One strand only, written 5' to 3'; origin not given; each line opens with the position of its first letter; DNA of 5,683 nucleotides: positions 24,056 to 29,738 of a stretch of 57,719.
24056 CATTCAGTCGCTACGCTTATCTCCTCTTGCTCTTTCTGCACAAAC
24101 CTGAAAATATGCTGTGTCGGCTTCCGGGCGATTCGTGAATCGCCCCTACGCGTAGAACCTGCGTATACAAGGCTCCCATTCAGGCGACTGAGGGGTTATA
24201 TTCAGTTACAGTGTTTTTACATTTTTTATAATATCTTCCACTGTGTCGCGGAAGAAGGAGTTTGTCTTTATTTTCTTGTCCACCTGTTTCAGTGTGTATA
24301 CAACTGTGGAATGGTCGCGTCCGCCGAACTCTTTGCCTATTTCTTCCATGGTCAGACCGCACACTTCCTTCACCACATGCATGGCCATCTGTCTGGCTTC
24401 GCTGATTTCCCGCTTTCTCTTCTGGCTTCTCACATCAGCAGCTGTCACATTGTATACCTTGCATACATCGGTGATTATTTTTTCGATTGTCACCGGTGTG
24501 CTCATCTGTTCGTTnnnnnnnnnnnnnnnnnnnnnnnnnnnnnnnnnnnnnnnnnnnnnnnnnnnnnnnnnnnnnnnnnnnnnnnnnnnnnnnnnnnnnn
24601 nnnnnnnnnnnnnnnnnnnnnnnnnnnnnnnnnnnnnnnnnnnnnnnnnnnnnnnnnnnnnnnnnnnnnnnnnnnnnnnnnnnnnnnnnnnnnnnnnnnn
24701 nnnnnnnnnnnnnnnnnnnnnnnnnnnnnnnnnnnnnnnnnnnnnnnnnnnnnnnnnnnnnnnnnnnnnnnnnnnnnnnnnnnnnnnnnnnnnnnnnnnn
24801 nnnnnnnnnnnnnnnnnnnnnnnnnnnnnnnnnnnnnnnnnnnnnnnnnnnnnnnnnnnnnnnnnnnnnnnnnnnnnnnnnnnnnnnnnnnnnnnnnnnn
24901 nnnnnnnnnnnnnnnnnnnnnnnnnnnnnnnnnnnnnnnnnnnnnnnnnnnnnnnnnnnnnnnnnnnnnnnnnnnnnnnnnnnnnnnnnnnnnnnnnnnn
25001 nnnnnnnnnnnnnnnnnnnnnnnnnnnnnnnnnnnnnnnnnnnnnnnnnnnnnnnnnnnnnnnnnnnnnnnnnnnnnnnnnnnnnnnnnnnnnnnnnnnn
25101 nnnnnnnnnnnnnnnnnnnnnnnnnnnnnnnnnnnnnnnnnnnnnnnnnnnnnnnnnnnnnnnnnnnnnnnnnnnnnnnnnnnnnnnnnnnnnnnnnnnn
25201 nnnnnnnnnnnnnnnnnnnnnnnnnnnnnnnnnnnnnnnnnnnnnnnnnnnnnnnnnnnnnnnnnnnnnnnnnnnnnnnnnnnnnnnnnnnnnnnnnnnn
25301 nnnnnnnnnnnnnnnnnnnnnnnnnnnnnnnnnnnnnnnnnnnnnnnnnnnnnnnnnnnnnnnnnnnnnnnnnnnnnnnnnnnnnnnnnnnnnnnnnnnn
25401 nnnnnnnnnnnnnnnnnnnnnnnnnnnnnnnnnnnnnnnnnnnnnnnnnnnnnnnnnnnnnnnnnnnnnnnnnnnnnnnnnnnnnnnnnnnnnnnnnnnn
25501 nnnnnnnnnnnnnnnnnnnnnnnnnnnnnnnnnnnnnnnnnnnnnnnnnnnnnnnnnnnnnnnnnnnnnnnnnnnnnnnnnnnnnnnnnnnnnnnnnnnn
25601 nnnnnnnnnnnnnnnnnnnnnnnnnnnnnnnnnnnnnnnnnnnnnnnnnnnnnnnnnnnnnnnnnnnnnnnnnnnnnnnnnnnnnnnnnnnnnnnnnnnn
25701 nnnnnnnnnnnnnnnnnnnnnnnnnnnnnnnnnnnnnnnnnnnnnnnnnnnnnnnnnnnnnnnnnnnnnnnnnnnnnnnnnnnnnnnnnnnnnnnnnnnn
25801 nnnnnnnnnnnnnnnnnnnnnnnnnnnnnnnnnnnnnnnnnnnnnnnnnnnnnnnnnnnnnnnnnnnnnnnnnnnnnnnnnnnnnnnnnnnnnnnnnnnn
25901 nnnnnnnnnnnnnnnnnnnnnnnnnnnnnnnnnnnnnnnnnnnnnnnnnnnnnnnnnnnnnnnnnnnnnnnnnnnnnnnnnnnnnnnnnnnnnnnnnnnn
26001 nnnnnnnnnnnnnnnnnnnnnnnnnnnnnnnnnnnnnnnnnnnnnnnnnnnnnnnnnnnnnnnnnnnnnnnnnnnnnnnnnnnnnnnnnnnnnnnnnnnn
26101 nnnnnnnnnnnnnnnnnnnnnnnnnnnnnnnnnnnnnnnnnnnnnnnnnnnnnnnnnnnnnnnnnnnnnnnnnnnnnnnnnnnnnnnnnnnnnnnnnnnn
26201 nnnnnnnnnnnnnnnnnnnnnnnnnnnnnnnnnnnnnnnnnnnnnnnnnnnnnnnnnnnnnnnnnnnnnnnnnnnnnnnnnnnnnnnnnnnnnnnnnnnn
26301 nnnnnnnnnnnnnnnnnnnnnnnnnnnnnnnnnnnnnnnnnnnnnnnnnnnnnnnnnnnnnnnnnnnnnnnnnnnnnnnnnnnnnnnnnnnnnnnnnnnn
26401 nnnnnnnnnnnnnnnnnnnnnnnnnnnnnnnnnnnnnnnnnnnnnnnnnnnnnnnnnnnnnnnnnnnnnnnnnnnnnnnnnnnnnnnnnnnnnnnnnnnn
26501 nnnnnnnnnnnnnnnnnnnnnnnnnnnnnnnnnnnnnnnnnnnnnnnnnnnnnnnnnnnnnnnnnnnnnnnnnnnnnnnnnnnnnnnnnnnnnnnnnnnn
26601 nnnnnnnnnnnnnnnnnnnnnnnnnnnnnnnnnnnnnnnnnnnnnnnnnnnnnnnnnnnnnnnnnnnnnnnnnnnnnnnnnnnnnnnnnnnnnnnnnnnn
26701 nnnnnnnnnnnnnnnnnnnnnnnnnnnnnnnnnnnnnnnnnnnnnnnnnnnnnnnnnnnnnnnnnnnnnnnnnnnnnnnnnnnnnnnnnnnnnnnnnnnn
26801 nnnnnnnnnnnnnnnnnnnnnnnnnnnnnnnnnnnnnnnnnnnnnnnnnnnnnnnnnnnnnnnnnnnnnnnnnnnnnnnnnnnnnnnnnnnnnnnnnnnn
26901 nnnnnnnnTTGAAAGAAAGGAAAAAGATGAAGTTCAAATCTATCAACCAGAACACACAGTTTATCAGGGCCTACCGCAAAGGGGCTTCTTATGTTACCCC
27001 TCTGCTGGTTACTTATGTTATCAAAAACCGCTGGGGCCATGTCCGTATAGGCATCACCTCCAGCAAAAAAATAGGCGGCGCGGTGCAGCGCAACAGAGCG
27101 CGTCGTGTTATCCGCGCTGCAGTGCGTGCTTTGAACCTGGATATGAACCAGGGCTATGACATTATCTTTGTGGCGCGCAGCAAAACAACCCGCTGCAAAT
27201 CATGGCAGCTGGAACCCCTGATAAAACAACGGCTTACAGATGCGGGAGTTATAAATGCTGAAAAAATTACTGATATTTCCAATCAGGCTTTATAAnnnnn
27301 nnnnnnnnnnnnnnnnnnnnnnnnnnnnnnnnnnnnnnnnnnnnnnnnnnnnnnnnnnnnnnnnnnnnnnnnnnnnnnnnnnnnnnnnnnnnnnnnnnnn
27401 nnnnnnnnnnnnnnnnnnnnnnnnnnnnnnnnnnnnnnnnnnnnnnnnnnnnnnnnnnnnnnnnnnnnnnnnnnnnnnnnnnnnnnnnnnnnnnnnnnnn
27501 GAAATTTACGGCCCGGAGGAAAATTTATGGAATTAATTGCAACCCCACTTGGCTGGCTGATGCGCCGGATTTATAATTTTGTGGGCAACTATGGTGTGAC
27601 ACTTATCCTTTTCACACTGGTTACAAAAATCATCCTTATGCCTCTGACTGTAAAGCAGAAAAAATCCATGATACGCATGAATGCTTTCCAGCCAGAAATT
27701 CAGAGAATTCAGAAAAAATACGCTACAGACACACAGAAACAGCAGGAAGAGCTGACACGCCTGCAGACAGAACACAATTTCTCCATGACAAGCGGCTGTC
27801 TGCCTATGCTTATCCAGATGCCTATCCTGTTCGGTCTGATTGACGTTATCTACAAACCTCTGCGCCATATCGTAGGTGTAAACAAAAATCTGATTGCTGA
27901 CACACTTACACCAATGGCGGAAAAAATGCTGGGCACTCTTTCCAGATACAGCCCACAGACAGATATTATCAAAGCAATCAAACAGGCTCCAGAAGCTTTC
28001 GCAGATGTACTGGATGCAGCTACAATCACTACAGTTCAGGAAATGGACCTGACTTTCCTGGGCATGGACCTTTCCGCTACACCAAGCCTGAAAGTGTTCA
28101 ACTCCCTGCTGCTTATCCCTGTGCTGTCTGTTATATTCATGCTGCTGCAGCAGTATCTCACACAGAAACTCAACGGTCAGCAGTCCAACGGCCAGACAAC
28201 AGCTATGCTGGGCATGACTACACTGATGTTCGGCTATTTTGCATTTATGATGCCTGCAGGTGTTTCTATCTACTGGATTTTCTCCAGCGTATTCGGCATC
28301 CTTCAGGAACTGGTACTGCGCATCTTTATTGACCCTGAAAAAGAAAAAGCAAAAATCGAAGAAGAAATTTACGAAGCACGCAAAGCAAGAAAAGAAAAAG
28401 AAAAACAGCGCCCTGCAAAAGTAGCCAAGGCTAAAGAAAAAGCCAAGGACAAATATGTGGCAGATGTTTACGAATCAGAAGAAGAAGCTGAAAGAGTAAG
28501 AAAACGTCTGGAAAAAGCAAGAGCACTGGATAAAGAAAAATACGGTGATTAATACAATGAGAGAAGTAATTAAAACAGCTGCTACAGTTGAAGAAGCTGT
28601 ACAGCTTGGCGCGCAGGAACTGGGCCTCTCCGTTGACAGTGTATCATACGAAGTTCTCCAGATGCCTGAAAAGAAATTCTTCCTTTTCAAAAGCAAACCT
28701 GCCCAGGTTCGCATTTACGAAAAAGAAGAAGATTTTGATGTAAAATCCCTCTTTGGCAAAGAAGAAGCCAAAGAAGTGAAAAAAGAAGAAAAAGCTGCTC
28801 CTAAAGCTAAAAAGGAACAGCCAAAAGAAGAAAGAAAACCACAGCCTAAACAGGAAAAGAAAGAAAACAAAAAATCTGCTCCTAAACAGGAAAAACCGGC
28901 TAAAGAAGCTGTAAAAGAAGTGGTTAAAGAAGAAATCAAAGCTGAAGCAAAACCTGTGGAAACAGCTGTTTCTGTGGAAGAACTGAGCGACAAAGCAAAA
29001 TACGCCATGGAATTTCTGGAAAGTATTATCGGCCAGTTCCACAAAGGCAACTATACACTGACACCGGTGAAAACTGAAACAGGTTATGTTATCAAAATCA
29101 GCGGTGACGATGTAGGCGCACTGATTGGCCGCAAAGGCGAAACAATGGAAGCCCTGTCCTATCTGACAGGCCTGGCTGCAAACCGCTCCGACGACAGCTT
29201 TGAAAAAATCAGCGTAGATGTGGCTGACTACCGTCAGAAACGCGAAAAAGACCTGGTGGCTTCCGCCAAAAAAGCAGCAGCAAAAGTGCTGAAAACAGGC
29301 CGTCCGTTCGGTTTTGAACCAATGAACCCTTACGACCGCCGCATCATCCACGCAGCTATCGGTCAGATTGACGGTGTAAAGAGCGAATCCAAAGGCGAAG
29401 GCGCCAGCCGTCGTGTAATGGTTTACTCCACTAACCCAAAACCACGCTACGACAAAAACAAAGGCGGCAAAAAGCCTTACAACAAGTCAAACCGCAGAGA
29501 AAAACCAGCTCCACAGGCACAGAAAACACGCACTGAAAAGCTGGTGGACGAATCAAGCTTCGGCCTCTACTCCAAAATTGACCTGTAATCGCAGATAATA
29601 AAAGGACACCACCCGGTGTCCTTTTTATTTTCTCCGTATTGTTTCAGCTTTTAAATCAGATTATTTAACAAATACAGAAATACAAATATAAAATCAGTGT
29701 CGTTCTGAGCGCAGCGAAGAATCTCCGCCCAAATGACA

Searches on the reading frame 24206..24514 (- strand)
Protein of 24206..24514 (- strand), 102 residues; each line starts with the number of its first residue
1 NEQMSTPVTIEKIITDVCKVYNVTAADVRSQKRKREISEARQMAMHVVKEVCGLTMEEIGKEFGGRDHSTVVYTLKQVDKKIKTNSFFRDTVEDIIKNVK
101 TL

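Call 31: search_solved_structures(query=window:24206-24514:-, max_evalue=0.001, show_alignments=5)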
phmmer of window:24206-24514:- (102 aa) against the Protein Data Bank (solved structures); distinct sequences matched with E-value up to 0.001: 5.
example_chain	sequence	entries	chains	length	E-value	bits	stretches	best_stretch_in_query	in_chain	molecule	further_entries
1j1v_A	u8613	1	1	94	8.2e-15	58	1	8-97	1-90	Chromosomal replication initiator protein dnaA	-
8btg_A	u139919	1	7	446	7.5e-12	48.6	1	8-96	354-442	Chromosomal replication initiator protein DnaA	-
2hcb_A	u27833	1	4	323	1.9e-11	47.3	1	12-92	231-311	Chromosomal replication initiator protein dnaA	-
1l8q_A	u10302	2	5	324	1.9e-11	47.3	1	12-92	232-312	Chromosomal replication initiator protein dnaA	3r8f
3pvp_A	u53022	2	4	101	4.5e-09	39.7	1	13-94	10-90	Chromosomal replication initiator protein dnaA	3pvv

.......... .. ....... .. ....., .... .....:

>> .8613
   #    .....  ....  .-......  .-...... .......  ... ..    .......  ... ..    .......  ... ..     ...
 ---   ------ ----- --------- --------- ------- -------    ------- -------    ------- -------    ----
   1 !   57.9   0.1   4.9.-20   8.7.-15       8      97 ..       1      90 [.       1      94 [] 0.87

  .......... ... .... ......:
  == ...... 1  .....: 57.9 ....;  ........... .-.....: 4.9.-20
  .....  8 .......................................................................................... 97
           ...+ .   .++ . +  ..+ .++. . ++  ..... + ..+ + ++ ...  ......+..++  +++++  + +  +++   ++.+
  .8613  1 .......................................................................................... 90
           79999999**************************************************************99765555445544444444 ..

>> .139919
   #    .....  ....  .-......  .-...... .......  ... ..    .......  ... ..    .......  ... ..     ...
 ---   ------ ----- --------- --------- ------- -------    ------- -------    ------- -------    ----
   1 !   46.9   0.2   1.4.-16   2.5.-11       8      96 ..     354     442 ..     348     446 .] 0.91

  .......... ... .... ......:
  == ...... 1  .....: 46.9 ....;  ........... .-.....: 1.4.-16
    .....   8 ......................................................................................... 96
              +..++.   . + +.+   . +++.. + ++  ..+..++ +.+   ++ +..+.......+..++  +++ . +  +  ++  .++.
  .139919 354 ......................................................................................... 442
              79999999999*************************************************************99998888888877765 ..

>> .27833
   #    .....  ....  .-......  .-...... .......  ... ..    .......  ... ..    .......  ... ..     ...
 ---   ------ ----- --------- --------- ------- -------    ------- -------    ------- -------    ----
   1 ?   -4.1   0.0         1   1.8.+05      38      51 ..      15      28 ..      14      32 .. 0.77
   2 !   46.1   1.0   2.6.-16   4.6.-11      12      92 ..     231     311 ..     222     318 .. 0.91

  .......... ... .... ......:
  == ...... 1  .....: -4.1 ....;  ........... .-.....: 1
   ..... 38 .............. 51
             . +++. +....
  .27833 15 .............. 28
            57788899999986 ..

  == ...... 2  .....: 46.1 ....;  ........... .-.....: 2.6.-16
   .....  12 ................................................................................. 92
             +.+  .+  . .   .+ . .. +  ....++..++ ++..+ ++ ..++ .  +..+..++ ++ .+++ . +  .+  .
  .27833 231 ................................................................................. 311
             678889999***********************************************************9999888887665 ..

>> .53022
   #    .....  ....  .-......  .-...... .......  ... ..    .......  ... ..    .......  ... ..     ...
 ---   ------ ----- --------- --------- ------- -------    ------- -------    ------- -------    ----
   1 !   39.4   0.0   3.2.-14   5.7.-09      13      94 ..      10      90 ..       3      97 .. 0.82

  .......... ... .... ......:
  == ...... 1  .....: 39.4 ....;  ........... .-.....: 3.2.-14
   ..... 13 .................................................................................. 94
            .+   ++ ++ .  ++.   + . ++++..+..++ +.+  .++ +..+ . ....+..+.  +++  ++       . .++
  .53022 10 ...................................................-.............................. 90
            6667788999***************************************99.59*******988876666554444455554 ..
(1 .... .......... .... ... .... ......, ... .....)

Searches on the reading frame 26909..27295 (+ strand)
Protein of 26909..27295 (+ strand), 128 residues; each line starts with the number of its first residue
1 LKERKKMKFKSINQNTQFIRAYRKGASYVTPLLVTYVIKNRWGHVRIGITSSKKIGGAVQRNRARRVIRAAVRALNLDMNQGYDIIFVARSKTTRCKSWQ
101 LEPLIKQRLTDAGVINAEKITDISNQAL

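Call 7: search_protein_families(library=pfam, proteins=[window:26909-27295:+])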
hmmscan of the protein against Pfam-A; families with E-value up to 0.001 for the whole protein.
window:26909-27295:+ (128 aa): 1 family
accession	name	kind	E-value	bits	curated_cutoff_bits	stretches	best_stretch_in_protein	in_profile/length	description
PF00825.24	Ribonuclease_P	-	4.3e-21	75.4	22.3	1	9-107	4-103/109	Ribonuclease P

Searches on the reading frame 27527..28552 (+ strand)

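Call 7: search_protein_families(library=pfam, proteins=[window:27527-28552:+])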
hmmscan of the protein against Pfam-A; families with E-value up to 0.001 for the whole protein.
window:27527-28552:+ (341 aa): 1 family
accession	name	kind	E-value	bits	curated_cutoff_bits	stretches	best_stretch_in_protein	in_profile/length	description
PF02096.25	60KD_IMP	-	2.2e-45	155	35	1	22-264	1-161/163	60Kd inner membrane protein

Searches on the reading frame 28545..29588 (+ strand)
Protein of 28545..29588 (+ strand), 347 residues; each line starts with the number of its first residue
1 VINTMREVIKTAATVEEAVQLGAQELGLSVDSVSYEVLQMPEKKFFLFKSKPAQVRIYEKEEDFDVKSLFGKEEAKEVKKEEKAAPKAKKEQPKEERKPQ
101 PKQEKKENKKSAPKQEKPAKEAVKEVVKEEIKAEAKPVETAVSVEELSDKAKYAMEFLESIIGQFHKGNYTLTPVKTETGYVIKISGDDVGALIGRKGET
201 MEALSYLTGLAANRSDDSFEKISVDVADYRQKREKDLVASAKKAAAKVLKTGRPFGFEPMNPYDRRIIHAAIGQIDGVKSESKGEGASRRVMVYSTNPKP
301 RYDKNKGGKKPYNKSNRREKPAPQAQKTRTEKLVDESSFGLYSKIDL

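Call 7: search_protein_families(library=pfam, proteins=[window:28545-29588:+])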
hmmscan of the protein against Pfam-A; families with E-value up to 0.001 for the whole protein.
window:28545-29588:+ (347 aa): 3 families
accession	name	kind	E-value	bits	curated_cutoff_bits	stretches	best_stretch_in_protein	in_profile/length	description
PF01424.28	R3H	-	4.3e-17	62.3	26.8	1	238-294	4-59/60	R3H domain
PF14804.11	Jag_N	-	1.6e-15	57.7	25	1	11-58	2-49/50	Jag N-terminus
PF13083.13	KH_KhpA-B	-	1e-10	41.8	32.1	1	156-219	6-69/73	KhpA/KhpB, KH domain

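Call 13: find_related_loci(query=window:28545-29588:+, collection=genome_contigs, flank=10000)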
Query window:28545-29588:+ (347 aa) in genome_contigs; peptide patterns used: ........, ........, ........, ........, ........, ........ (x = any residue, [..] = any of these).
112 stretches matched a pattern; 25 encode a relative of the query (tblastn E <= 1e-3); 25 distinct loci.
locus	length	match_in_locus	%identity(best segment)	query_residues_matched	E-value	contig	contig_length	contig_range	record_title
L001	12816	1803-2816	77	4-347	6e-156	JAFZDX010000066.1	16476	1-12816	MAG: Oscillospiraceae bacterium isolate RGIG7678 Water_buffalos_Rectum-1__c356387, whole genome shotgun sequence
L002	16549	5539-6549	74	4-347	5e-151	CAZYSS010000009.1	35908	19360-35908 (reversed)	MAG TPA_asm: uncultured Oscillospiraceae bacterium isolate SRP315200_co1_86 genome assembly, contig: NODE_1532_length_35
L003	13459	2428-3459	74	4-347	3e-150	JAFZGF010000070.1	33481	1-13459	MAG: Oscillospiraceae bacterium isolate RGIG7738 Water_buffalos_Rectum-4__c257928, whole genome shotgun sequence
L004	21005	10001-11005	74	4-347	1e-148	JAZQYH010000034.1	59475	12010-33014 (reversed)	MAG: Oscillospiraceae bacterium isolate T1900045161_TC20190155.MAGScoT_cleanbin_000005 SGB_5058_k141_408522, whole genom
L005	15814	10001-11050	57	5-347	9e-116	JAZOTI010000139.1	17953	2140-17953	MAG: Oscillospiraceae bacterium isolate T1900045539_YK20190233.MAGScoT_cleanbin_000023 SGB_7791_k141_1103074, whole geno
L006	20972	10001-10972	59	5-347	1e-115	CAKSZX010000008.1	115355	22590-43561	MAG: uncultured Oscillospiraceae bacterium isolate REFINED_METABAT215_TOP10_CONTIGS_1500_ASSEMBLY_K77_MERGED__Hadza_MoBi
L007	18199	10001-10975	68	2-347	1e-138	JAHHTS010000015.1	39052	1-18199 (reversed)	MAG: Oscillospiraceae bacterium isolate MAG088 MAG088_15, whole genome shotgun sequence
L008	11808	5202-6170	59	2-347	3e-109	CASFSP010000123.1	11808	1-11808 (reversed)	uncultured Oscillospiraceae bacterium isolate Batch2_idba_bin.786 genome assembly, contig: Batch2_idba_bin.786.fa_k87_20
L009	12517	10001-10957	60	2-347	6e-109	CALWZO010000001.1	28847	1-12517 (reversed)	MAG: uncultured Clostridia bacterium isolate E22__bin174 genome assembly, contig: E22__k127_9814092, whole genome shotgu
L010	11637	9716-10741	56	5-347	1e-107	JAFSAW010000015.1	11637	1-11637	MAG: Oscillospiraceae bacterium isolate RGIG2975 Goat_Rectum-1__c147651, whole genome shotgun sequence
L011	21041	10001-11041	56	5-347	3e-106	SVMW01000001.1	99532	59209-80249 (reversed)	MAG: Oscillospiraceae bacterium isolate SIG523 NODE_5176_length_99532_cov_5.982586, whole genome shotgun sequence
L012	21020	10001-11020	78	4-347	2e-161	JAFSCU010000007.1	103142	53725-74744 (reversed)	MAG: Oscillospiraceae bacterium isolate RGIG3025 Goat_Rectum-3__c106524, whole genome shotgun sequence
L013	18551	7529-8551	56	5-347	3e-100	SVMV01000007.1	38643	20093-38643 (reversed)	MAG: Oscillospiraceae bacterium isolate SIG522 NODE_22897_length_38643_cov_6.252622, whole genome shotgun sequence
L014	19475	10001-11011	52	3-347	4e-100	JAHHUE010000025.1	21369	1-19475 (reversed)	MAG: Oscillospiraceae bacterium isolate MAG100 MAG100_25, whole genome shotgun sequence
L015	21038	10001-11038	53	3-347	2e-99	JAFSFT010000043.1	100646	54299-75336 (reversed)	MAG: Oscillospiraceae bacterium isolate RGIG3102 Goat_Rectum-6__c560884, whole genome shotgun sequence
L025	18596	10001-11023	56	5-347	8e-105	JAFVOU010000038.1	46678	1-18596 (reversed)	MAG: Oscillospiraceae bacterium isolate RGIG5258 Sheep_Colon-1__c636370, whole genome shotgun sequence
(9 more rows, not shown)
